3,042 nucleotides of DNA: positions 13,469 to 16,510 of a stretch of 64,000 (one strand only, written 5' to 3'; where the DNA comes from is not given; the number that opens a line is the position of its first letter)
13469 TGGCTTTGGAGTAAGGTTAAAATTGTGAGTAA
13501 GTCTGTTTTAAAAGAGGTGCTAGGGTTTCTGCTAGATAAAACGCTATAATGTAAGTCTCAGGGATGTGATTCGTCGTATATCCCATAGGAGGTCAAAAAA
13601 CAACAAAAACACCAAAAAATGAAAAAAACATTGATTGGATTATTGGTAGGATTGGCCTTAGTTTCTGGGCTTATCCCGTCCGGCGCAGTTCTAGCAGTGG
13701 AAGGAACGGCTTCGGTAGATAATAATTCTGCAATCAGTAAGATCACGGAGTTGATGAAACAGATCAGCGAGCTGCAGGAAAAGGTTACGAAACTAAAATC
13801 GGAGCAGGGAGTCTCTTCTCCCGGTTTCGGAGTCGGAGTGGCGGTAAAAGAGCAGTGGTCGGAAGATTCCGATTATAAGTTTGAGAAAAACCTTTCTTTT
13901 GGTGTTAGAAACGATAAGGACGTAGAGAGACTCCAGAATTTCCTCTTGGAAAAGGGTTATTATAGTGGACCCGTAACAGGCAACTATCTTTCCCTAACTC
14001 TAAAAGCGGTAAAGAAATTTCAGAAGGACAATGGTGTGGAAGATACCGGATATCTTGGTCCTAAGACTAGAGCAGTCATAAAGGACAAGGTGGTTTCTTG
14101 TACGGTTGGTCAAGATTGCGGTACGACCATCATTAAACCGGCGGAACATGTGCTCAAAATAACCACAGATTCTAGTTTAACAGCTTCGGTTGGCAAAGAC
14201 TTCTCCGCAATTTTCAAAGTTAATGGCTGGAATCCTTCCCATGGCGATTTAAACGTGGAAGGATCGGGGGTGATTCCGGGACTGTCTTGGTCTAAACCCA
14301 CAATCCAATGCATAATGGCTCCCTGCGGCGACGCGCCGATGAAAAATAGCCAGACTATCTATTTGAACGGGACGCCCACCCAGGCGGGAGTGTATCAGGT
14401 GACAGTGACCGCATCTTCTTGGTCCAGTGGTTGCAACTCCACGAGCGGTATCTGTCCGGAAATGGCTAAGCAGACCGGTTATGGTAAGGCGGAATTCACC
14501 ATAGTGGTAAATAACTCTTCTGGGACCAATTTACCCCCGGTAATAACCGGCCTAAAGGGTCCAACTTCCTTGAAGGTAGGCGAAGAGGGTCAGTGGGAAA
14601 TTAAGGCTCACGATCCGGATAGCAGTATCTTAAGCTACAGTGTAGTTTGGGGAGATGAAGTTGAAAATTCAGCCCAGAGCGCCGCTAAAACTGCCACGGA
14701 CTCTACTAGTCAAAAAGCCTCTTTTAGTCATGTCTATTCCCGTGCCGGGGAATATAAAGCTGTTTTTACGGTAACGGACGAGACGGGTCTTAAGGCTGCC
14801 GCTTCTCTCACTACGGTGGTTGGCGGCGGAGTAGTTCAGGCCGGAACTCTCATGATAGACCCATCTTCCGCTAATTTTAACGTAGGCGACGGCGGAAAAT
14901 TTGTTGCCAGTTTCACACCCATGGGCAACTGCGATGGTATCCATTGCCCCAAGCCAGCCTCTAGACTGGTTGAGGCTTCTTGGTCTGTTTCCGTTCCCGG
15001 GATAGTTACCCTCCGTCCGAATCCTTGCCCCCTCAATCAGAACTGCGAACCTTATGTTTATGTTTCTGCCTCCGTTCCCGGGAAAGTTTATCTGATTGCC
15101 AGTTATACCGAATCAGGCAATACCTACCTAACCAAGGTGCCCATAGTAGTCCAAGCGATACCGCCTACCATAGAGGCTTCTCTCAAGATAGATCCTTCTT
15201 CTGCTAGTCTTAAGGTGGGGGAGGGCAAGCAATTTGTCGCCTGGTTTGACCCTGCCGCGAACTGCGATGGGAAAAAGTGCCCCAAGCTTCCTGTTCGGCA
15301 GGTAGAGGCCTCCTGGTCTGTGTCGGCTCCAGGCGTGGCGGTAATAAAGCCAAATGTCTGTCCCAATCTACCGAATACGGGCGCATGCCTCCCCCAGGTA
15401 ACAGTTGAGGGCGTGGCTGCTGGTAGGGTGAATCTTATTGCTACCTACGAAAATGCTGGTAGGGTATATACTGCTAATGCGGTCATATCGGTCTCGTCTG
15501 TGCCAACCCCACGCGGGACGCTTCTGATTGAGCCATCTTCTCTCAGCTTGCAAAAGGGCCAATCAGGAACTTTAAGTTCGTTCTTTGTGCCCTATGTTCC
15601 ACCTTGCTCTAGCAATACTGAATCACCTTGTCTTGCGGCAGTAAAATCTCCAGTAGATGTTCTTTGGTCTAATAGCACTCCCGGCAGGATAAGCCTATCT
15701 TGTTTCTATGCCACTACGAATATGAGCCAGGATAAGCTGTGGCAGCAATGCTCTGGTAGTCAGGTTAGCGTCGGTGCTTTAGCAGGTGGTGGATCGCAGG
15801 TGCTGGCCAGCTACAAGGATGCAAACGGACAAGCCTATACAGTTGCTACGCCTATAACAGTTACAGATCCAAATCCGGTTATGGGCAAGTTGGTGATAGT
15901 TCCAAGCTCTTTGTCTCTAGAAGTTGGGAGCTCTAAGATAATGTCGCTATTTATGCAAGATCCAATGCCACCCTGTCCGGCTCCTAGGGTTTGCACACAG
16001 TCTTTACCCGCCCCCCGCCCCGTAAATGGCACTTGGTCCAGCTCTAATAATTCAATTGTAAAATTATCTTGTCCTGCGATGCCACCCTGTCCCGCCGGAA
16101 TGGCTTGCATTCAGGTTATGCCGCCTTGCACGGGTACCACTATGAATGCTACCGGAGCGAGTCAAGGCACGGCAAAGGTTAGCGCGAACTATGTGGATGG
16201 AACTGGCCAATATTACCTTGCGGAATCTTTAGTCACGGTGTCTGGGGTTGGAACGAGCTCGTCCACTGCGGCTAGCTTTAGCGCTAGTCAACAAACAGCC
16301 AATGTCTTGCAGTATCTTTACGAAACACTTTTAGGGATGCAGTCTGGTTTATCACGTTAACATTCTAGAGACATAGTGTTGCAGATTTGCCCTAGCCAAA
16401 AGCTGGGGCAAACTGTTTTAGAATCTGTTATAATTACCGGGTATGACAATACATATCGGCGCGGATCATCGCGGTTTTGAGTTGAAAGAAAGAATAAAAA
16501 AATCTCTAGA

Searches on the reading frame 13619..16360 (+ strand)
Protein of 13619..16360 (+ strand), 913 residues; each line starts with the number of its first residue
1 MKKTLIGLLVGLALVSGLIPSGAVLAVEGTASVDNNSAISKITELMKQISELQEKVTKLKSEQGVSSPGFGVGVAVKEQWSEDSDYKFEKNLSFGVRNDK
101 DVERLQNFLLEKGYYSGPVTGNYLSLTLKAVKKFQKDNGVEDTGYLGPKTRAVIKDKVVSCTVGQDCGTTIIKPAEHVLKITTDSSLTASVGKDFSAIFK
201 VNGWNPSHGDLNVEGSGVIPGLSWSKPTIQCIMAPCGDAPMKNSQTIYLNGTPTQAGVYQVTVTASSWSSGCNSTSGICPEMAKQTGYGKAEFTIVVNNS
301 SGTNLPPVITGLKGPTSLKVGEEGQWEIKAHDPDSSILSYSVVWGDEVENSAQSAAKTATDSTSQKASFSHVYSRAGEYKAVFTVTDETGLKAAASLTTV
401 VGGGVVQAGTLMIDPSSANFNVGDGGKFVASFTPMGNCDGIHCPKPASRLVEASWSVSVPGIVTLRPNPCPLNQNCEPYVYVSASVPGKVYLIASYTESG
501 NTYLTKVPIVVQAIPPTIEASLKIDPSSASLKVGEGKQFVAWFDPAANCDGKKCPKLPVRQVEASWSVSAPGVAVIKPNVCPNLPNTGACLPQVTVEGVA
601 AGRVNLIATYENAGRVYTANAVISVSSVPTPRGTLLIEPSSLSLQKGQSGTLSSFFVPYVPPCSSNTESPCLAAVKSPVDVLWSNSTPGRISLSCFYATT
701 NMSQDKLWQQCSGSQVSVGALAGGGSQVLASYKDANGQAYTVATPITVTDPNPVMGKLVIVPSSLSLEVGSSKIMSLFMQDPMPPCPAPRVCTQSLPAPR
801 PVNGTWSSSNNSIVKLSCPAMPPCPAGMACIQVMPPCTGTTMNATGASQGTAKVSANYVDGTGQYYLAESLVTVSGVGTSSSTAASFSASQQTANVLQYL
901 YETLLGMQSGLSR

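Call 91: search_protein_families(library=pfam, proteins=[window:13619-16360:+], max_evalue=0.0001)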
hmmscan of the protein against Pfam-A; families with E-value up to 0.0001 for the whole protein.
window:13619-16360:+ (913 aa): 3 families
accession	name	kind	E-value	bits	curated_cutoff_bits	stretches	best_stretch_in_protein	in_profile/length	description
PF01471.23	PG_binding_1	-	3.3e-14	53.3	23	1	99-153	2-56/57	Putative peptidoglycan binding domain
PF18911.6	PKD_4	-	8.5e-10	39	27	1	304-396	1-79/85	PKD domain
PF00801.26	PKD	-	5.6e-07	29.9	23.5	0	332-397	25-77/80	PKD domain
